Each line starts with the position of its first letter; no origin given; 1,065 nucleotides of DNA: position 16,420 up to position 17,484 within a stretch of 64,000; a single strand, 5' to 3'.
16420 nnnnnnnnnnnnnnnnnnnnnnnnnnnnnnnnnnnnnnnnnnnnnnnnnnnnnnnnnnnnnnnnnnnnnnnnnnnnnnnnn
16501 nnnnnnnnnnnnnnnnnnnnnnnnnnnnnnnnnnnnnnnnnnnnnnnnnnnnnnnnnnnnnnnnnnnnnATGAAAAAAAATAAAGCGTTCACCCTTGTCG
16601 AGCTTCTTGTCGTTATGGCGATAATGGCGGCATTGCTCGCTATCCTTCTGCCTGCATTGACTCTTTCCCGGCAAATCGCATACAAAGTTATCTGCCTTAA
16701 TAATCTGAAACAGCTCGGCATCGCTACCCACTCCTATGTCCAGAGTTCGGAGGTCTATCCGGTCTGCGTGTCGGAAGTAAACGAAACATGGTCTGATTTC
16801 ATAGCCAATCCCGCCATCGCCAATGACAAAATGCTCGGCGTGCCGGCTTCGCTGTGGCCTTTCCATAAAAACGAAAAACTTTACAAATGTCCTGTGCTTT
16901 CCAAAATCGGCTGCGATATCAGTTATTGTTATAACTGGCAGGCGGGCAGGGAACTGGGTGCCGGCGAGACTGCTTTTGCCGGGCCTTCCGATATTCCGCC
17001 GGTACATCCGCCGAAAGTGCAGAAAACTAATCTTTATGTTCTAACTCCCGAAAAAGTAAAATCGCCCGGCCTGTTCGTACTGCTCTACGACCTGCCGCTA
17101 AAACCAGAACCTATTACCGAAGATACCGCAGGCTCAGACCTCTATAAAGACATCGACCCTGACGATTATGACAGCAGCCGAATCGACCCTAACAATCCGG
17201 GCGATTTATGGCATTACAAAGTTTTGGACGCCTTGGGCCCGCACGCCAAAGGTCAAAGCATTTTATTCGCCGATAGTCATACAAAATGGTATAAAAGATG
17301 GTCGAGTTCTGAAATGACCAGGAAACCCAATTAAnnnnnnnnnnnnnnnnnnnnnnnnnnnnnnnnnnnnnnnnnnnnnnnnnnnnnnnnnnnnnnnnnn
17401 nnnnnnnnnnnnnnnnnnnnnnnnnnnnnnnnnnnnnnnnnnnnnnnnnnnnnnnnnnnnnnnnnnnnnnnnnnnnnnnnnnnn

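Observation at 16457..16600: Pseudopilin gene starts 2 nt after tRNA-Gly, implying a tRNA-linked, effectively leaderless mRNA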

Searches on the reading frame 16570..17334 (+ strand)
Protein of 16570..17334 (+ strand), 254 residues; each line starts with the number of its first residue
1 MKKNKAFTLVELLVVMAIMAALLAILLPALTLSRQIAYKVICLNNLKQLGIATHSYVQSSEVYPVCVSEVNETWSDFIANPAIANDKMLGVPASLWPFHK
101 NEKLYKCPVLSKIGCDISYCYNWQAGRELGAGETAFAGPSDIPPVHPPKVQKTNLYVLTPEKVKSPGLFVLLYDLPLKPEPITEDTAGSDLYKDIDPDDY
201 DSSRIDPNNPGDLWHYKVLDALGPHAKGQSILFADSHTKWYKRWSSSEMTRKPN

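Call 4: search_protein_families(library=pfam, proteins=[window:16570-17334:+], max_evalue=0.1)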
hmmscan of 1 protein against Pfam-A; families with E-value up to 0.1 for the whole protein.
window:16570-17334:+ (254 aa): 2 families
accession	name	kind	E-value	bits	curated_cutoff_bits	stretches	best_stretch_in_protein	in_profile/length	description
PF07963.17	N_methyl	-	2.6e-08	33.6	21.2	1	1-27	1-27/27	Prokaryotic N-terminal methylation motif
PF07596.16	SBP_bac_10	-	0.00015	22.3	23.3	1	39-75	9-45/268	Protein of unknown function (DUF1559)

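Call 5: search_protein_families(library=ncbifam, proteins=[window:16570-17334:+], max_evalue=0.1)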
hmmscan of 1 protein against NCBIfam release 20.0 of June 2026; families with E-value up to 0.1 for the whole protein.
window:16570-17334:+ (254 aa): 12 families
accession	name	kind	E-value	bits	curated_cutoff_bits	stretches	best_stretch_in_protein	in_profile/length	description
NF041013.1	T4P_ComGE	equivalog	9.1e-07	28.9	49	1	2-35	1-34/83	competence type IV pilus minor pilin ComGE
TIGR02532.1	IV_pilin_GFxxxE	domain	8.9e-06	25.3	16.3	1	5-27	2-24/24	prepilin-type N-terminal cleavage/methylation domain-containing protein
NF040999.1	pilin_ComGC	equivalog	3.3e-05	24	75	1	5-35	2-32/84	competence type IV pilus major pilin ComGC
NF007862.0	PRK10574.1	equivalog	0.00011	22.3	138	1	1-30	1-30/145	prepilin peptidase-dependent pilin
NF041775.1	typeIV_PilA_Myxo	equivalog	0.00017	21.6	400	1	3-69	9-75/214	type IV pilin protein PilA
TIGR01710.1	typeII_sec_gspG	equivalog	0.00068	19.7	88.85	1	6-64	2-60/134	type II secretion system major pseudopilin GspG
TIGR02596.1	TIGR02596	subfamily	0.003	17.7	70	1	7-28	1-22/196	Verru_Chthon cassette protein D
NF040982.1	ComGD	equivalog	0.0036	17.7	70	1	4-36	1-34/139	competence type IV pilus minor pilin ComGD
TIGR02599.1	TIGR02599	subfamily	0.022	14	256.5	1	6-30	1-25/361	Verru_Chthon cassette protein C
TIGR01708.2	typeII_sec_gspH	equivalog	0.04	13.9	80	1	6-27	3-24/169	type II secretion system minor pseudopilin GspH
NF007800.0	PRK10506.1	equivalog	0.055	13.3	158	1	1-24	5-28/163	prepilin peptidase-dependent protein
NF041002.1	pilin_ComGF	equivalog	0.061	13.5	80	1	4-35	1-32/139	competence type IV pilus minor pilin ComGF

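Call 8: find_encoding_contigs(protein=window:16570-17334:+, flank=3000, max_places=10)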
Protein window:16570-17334:+ (254 aa): no gene with exactly this product is on record in the collection.

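Call 9: find_homologous_proteins(query=window:16570-17331:+)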
Query window:16570-17331:+ (254 aa): 7231 proteins with E <= 0.001 among 8000 candidates; the best 120 are listed.
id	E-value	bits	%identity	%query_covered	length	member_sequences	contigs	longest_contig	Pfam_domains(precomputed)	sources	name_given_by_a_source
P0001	1.3e-171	587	100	100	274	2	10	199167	PF07963.18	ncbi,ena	-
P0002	1.2e-105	370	66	100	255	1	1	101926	PF07596.17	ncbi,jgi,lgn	ncbi:MAG: type II secretion system protein [Phycisphaerae bacterium]|jgi:prepilin-type processing-as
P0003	1.1e-103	364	63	100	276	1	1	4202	PF07963.18,PF07596.17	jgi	jgi:prepilin-type N-terminal cleavage/methylation domain-containing protein/prepilin-type processing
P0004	8.8e-103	361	63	100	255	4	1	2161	PF07963.18,PF07596.17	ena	-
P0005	1.7e-101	357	60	100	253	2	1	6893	PF07963.18,PF07596.17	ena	-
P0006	1.4e-98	347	62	100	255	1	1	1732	PF07963.18,PF07596.17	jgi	jgi:prepilin-type N-terminal cleavage/methylation domain-containing protein/prepilin-type processing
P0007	3.9e-97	343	61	100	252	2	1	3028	PF07963.18,PF07596.17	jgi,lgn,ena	-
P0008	2.9e-96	340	59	100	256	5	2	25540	PF07963.18,PF07596.17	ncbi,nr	ncbi:MAG: DUF1559 domain-containing protein [Planctomycetes bacterium]|nr:DUF1559 domain-containing 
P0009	3.9e-96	339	60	99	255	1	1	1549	PF07596.17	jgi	jgi:prepilin-type processing-associated H-X9-DG protein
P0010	3.5e-94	333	59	99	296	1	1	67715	PF07963.18,PF07596.17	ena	-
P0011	8.1e-94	332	62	94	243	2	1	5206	PF07596.17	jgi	jgi:prepilin-type processing-associated H-X9-DG protein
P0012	2.4e-93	330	59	100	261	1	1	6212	PF07963.18,PF07596.17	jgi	jgi:prepilin-type N-terminal cleavage/methylation domain-containing protein/prepilin-type processing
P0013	9.1e-93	328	59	98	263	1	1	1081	PF07596.17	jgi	jgi:prepilin-type N-terminal cleavage/methylation domain-containing protein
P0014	1.4e-91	324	60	96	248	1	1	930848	PF07963.18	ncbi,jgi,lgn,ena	ncbi:MAG: prepilin-type N-terminal cleavage/methylation domain-containing protein [Sedimentisphaeral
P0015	2.4e-91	324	59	99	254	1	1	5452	PF07963.18,PF07596.17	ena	-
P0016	3.0e-91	323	59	100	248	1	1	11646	PF07963.18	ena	-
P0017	8.9e-91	322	59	100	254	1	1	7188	PF07963.18,PF07596.17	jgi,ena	-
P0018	1.4e-90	321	58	100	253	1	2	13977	PF07963.18,PF07596.17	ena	-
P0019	5.3e-90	319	57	100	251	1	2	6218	PF07963.18,PF07596.17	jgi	jgi:prepilin-type N-terminal cleavage/methylation domain-containing protein/prepilin-type processing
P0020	5.9e-90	319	61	100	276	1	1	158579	PF07963.18,PF07596.17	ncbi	-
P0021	6.1e-89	316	58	99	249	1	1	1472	PF07963.18,PF07596.17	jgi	jgi:prepilin-type processing-associated H-X9-DG protein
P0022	7.9e-89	315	58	98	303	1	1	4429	PF07963.18,PF07596.17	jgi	jgi:prepilin-type N-terminal cleavage/methylation domain-containing protein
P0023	3.0e-88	313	59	98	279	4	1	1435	PF07596.17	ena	-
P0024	4.4e-88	313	59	100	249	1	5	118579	PF07963.18,PF07596.17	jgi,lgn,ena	jgi:prepilin-type N-terminal cleavage/methylation domain-containing protein/prepilin-type processing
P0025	4.8e-88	313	59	98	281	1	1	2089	PF07596.17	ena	-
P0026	6.5e-88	312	58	100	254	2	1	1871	PF07963.18,PF07596.17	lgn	-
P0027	7.9e-88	312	57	100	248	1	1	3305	PF07963.18,PF07596.17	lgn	-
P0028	1.5e-87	311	56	100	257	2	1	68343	PF07963.18,PF07596.17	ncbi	-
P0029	2.3e-87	311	57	98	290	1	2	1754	PF07596.17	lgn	-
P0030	6.7e-86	306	57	100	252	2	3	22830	PF07963.18,PF07596.17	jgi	-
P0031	1.2e-84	302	56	94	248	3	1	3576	PF07596.17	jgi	jgi:prepilin-type processing-associated H-X9-DG protein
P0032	2.0e-84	301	54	100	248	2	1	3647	PF07963.18,PF07596.17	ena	-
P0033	3.0e-84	300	58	98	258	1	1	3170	PF07596.17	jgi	jgi:prepilin-type N-terminal cleavage/methylation domain-containing protein/prepilin-type processing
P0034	7.7e-84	299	56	100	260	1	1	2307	PF07963.18,PF07596.17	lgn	-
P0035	1.5e-83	298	56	100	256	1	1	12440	PF07963.18,PF07596.17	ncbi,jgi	-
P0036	2.8e-83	297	55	98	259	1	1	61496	PF07596.17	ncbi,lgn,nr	ncbi:MAG: DUF1559 domain-containing protein [Sedimentisphaerales bacterium]|nr:DUF1559 domain-contai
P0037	6.8e-83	296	56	100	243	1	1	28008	PF07963.18,PF07596.17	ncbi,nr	ncbi:MAG: prepilin-type N-terminal cleavage/methylation domain-containing protein [Phycisphaerae bac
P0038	1.2e-82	295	56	100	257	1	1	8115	PF07963.18,PF07596.17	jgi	jgi:prepilin-type N-terminal cleavage/methylation domain-containing protein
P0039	2.3e-82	294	54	100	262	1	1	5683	PF07963.18,PF07596.17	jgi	jgi:prepilin-type N-terminal cleavage/methylation domain-containing protein/prepilin-type processing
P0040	2.6e-82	294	55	98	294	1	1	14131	PF07963.18,PF07596.17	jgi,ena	-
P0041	1.1e-81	292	54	100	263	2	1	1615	PF07963.18,PF07596.17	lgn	-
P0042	1.6e-81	291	54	100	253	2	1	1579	PF07963.18,PF07596.17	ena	-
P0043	5.6e-81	290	55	98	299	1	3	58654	PF07963.18,PF07596.17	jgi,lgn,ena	-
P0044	1.5e-80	288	56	100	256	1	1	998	PF07963.18,PF07596.17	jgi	jgi:prepilin-type N-terminal cleavage/methylation domain-containing protein/prepilin-type processing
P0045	2.3e-80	288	55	100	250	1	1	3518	PF07963.18,PF07596.17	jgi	jgi:prepilin-type N-terminal cleavage/methylation domain-containing protein/prepilin-type processing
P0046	3.2e-80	287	53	100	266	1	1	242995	PF07963.18,PF07596.17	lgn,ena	-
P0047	2.4e-79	284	54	100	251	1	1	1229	PF07963.18,PF07596.17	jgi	-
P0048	7.6e-79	283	53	98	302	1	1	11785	PF07963.18,PF07596.17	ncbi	ncbi:MAG: type II secretion system protein [Sedimentisphaerales bacterium]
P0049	1.0e-78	282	55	100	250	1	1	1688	PF07963.18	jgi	jgi:prepilin-type N-terminal cleavage/methylation domain-containing protein/prepilin-type processing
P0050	4.2e-78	280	53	100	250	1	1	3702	PF07963.18,PF07596.17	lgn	-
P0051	4.3e-78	280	51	100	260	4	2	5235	PF07963.18,PF07596.17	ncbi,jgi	ncbi:MAG: DUF1559 domain-containing protein [Phycisphaerae bacterium]|jgi:prepilin-type N-terminal c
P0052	1.1e-76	276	54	98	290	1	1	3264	PF07596.17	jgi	jgi:prepilin-type N-terminal cleavage/methylation domain-containing protein/prepilin-type processing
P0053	2.4e-76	275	51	99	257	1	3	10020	PF07963.18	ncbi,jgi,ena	-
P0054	1.2e-75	272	53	100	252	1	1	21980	PF07963.18,PF07596.17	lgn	-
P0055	5.1e-75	270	54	100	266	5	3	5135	PF07596.17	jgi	jgi:prepilin-type N-terminal cleavage/methylation domain-containing protein/prepilin-type processing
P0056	3.4e-71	258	52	94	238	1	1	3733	PF07596.17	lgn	-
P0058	2.9e-67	245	47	98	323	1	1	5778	PF07963.18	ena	-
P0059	9.5e-66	240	47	98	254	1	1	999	PF07963.18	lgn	-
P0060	4.9e-62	228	47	100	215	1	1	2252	PF07963.18,PF07596.17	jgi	-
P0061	9.5e-55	204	43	100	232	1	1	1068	PF07963.18,PF07596.17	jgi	jgi:prepilin-type N-terminal cleavage/methylation domain-containing protein/prepilin-type processing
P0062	4.8e-53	198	42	100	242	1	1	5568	PF07963.18,PF07596.17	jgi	jgi:prepilin-type processing-associated H-X9-DG protein/prepilin-type N-terminal cleavage/methylatio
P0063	2.4e-50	189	42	100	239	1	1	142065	PF07963.18,PF07596.17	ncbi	-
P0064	3.4e-44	169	65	48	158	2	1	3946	PF07963.18,PF07596.17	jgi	jgi:prepilin-type N-terminal cleavage/methylation domain-containing protein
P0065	2.2e-34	137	38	98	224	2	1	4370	PF07963.18,PF07596.17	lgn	-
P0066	2.4e-33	134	39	99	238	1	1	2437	PF07963.18,PF07596.17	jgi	jgi:prepilin-type N-terminal cleavage/methylation domain-containing protein/prepilin-type processing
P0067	1.7e-31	127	37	99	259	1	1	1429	PF07596.17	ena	-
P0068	5.0e-29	119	35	99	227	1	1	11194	PF07963.18,PF07596.17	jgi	jgi:prepilin-type N-terminal cleavage/methylation domain-containing protein/prepilin-type processing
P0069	3.1e-26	110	36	100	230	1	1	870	PF07963.18,PF07596.17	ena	-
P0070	3.8e-26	110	35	99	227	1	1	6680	PF07963.18,PF07596.17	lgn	-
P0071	2.1e-24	104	36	100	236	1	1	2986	PF07963.18,PF07596.17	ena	-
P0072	3.5e-19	87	31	99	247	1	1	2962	PF07963.18,PF07596.17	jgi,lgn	-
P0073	3.5e-19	87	30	98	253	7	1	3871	PF07963.18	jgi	-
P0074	5.7e-19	86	30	99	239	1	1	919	PF07963.18,PF07596.17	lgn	-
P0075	2.9e-18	84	29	98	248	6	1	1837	PF07963.18,PF07596.17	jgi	jgi:prepilin-type N-terminal cleavage/methylation domain-containing protein/prepilin-type processing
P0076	2.9e-18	84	30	99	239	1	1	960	PF07963.18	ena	-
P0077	3.5e-18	84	30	99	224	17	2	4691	PF07963.18,PF07596.17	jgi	jgi:prepilin-type N-terminal cleavage/methylation domain-containing protein/prepilin-type processing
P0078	5.4e-18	83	28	99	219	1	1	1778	PF07963.18,PF07596.17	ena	-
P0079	7.6e-18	83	30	99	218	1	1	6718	PF07963.18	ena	-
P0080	1.2e-17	82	30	98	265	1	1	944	PF07963.18,PF07596.17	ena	-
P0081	1.2e-17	82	30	99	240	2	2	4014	PF07963.18,PF07596.17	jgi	jgi:prepilin-type N-terminal cleavage/methylation domain-containing protein/prepilin-type processing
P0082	1.4e-17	82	28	99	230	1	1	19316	PF07963.18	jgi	jgi:prepilin-type N-terminal cleavage/methylation domain-containing protein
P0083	1.8e-17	82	29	99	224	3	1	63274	PF07963.18,PF07596.17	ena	-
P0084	2.7e-17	81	30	99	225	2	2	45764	PF07963.18,PF07596.17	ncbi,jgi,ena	ncbi:MAG TPA: prepilin-type N-terminal cleavage/methylation domain-containing protein [Verrucomicrob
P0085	3.1e-17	81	27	98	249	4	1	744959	PF07963.18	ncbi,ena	-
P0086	3.4e-17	81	31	99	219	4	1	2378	PF07963.18,PF07596.17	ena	-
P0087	4.0e-17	80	30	99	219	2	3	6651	PF07963.18,PF07596.17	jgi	jgi:prepilin-type N-terminal cleavage/methylation domain-containing protein/prepilin-type processing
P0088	4.3e-17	80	32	99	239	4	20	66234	PF07963.18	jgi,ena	jgi:prepilin-type N-terminal cleavage/methylation domain-containing protein/prepilin-type processing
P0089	5.8e-17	80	29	99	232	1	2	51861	PF07963.18,PF07596.17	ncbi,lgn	-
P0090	6.1e-17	80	29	98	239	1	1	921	PF07963.18,PF07596.17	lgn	-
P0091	7.3e-17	80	29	96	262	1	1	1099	PF07963.18,PF07596.17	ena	-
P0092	8.7e-17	79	30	99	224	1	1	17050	PF07963.18,PF07596.17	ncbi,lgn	-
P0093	9.0e-17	79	26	97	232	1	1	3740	PF07963.18,PF07596.17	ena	-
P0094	1.3e-16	79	30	99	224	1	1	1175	PF07963.18,PF07596.17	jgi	jgi:prepilin-type N-terminal cleavage/methylation domain-containing protein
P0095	1.3e-16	79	29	99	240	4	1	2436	PF07963.18,PF07596.17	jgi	jgi:prepilin-type N-terminal cleavage/methylation domain-containing protein/prepilin-type processing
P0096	1.4e-16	79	28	98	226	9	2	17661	PF07963.18,PF07596.17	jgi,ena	jgi:prepilin-type N-terminal cleavage/methylation domain-containing protein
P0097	1.6e-16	78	28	98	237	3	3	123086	PF07963.18,PF07596.17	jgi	jgi:prepilin-type N-terminal cleavage/methylation domain-containing protein/prepilin-type processing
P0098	1.7e-16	78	28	98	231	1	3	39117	PF07963.18,PF07596.17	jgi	jgi:prepilin-type N-terminal cleavage/methylation domain-containing protein/prepilin-type processing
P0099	2.3e-16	78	29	97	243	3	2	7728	PF07963.18,PF07596.17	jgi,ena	-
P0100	2.5e-16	78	28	100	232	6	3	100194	PF07963.18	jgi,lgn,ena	jgi:prepilin-type N-terminal cleavage/methylation domain-containing protein/prepilin-type processing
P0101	2.8e-16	78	28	99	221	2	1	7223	PF07963.18,PF07596.17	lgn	-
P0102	3.2e-16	77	32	97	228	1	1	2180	PF07963.18,PF07596.17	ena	-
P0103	4.2e-16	77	29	98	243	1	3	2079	PF07963.18,PF07596.17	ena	-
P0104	4.3e-16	77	31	93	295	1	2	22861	PF07596.17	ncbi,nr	ncbi:MAG: DUF1559 domain-containing protein [Phycisphaerae bacterium]|nr:DUF1559 domain-containing p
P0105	5.1e-16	77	30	99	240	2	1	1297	PF07963.18,PF07596.17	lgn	-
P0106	9.6e-16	76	28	99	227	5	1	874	PF07963.18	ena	-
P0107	9.9e-16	76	30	99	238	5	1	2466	PF07963.18,PF07596.17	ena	-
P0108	1.3e-15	75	26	98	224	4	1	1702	PF07963.18,PF07596.17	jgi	jgi:prepilin-type N-terminal cleavage/methylation domain-containing protein/prepilin-type processing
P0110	2.6e-15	74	29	98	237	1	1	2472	PF07963.18,PF07596.17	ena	-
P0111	2.7e-15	74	28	98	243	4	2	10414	PF07963.18,PF07596.17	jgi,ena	-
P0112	3.0e-15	74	26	98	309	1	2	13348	PF07963.18,PF07596.17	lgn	-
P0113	4.1e-15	74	28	98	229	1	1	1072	PF07963.18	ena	-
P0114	4.1e-15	74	28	99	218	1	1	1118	PF07963.18,PF07596.17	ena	-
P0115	5.1e-15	73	29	97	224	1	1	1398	PF07596.17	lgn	-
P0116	5.9e-15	73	28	98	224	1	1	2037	PF07963.18,PF07596.17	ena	-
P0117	6.0e-15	73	29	99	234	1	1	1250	PF07963.18,PF07596.17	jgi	jgi:prepilin-type N-terminal cleavage/methylation domain-containing protein/prepilin-type processing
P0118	6.1e-15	73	29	99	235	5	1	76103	PF07963.18,PF07596.17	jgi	-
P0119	7.0e-15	73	29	98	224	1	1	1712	PF07963.18,PF07596.17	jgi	jgi:prepilin-type N-terminal cleavage/methylation domain-containing protein/prepilin-type processing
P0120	7.9e-15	73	28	99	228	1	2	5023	PF07963.18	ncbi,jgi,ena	jgi:prepilin-type N-terminal cleavage/methylation domain-containing protein/prepilin-type processing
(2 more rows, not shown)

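Call 13: find_related_loci(query=window:16570-17331:+, collection=genome_contigs, flank=3000)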
Query window:16570-17331:+ (254 aa) in genome_contigs; peptide patterns used: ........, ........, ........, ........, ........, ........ (x = any residue, [..] = any of these).
130 stretches matched a pattern; 28 encode a relative of the query (tblastn E <= 1e-3); 28 distinct loci.
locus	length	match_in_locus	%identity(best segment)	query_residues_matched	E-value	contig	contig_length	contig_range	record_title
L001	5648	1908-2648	58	6-254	2e-92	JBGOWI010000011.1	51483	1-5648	MAG: Phycisphaerae bacterium isolate OBJ_0618_130150_96 k141_3387619_length_51483_cov_14.9875, whole genome shotgun sequ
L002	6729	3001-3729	55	1-254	3e-88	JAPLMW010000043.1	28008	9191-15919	MAG: Phycisphaerae bacterium isolate LacPavin_0920_SED3_MAG_44_51 LacPavin_0920_SED3_scaffold_188370, whole genome shotg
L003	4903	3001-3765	56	1-253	3e-81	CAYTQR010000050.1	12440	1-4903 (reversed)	MAG TPA_asm: uncultured Planctomycetaceae bacterium isolate SRP068000_co1_621 genome assembly, contig: NODE_8920_length_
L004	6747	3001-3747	55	1-248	3e-81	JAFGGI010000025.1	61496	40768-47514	MAG: Sedimentisphaerales bacterium isolate Zod_Metabat.1380 k87_4871765, whole genome shotgun sequence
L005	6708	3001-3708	60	1-244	6e-81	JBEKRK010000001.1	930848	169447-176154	MAG: Sedimentisphaerales bacterium isolate SPRUCE 509 SPRUCE_509_1, whole genome shotgun sequence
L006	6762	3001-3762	51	2-254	7e-75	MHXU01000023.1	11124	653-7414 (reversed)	MAG: Planctomycetes bacterium GWC2_45_44 gwc2_scaffold_13851, whole genome shotgun sequence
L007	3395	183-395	51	175-254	5e-19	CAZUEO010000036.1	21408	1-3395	MAG TPA_asm: uncultured Planctomycetaceae bacterium isolate binchicken_co100_410 genome assembly, contig: NODE_3743_leng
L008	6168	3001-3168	59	1-56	5e-15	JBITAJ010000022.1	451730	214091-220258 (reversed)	MAG: Sedimentisphaeraceae bacterium JB056 k141_40885, whole genome shotgun sequence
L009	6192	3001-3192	48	1-64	1e-13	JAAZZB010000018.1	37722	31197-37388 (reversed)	MAG: Verrucomicrobiia bacterium isolate bin84o c_000001545970, whole genome shotgun sequence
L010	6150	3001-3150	64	1-50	2e-11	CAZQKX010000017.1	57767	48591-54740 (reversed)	MAG TPA_asm: uncultured Pirellulales bacterium isolate SRP167671_co1_135 genome assembly, contig: NODE_560_length_57767_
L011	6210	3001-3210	40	1-70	3e-7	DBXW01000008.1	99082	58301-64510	MAG TPA_asm: Elusimicrobia bacterium UBA1202 UBA1202_contig_17932, whole genome shotgun sequence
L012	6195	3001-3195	40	1-65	3e-7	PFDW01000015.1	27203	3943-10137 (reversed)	MAG: Candidatus Portnoybacteria bacterium CG10_big_fil_rev_8_21_14_0_10_36_7 CG10_8_21_14_0.10_scaffold_1329_c, whole ge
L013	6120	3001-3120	48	1-40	6e-7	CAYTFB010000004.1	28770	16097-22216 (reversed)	MAG TPA_asm: uncultured Candidatus Peribacteria bacterium isolate SRP294416_co3_593 genome assembly, contig: NODE_2092_l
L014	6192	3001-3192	34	1-64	7e-7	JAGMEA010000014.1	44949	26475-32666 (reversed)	MAG: Candidatus Babeliales bacterium isolate RS_18_31 ZL530.bin.31.fa_14, whole genome shotgun sequence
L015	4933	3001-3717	56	1-34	8e-7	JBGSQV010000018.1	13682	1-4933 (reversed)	MAG: Candidatus Paceibacteria bacterium isolate JTS-AC341 k141_2476453, whole genome shotgun sequence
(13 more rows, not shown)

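Call 17: find_encoding_contigs(protein=P0020, flank=4000, max_places=3)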
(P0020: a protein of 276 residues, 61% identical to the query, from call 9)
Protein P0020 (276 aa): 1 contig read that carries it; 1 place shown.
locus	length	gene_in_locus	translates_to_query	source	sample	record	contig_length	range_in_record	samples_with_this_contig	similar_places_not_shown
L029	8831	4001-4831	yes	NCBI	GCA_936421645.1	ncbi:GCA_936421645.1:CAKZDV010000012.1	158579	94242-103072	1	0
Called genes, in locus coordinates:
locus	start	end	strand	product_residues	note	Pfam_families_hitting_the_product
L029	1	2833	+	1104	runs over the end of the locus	PF00295:Glyco_hydro_28, PF12708:Pect-lyase_RHGA_epim, PF13229:Beta_helix (faint), PF00657:Lipase_GDSL, PF13472:Lipase_GDSL_2, PF12708:Pect-lyase_RHGA_epim, PF00295:Glyco_hydro_28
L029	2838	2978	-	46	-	-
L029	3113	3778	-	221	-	PF00881:Nitroreductase, PF14512:TM1586_NiRdase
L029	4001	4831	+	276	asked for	PF07963:N_methyl, PF07596:SBP_bac_10 (faint)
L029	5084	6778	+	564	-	PF00118:Cpn60_TCP1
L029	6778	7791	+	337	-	PF00595:PDZ, PF13180:PDZ_2 (weak), PF17820:PDZ_6, PF03572:Peptidase_S41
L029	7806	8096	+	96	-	PF00166:Cpn10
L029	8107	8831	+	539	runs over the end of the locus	PF00118:Cpn60_TCP1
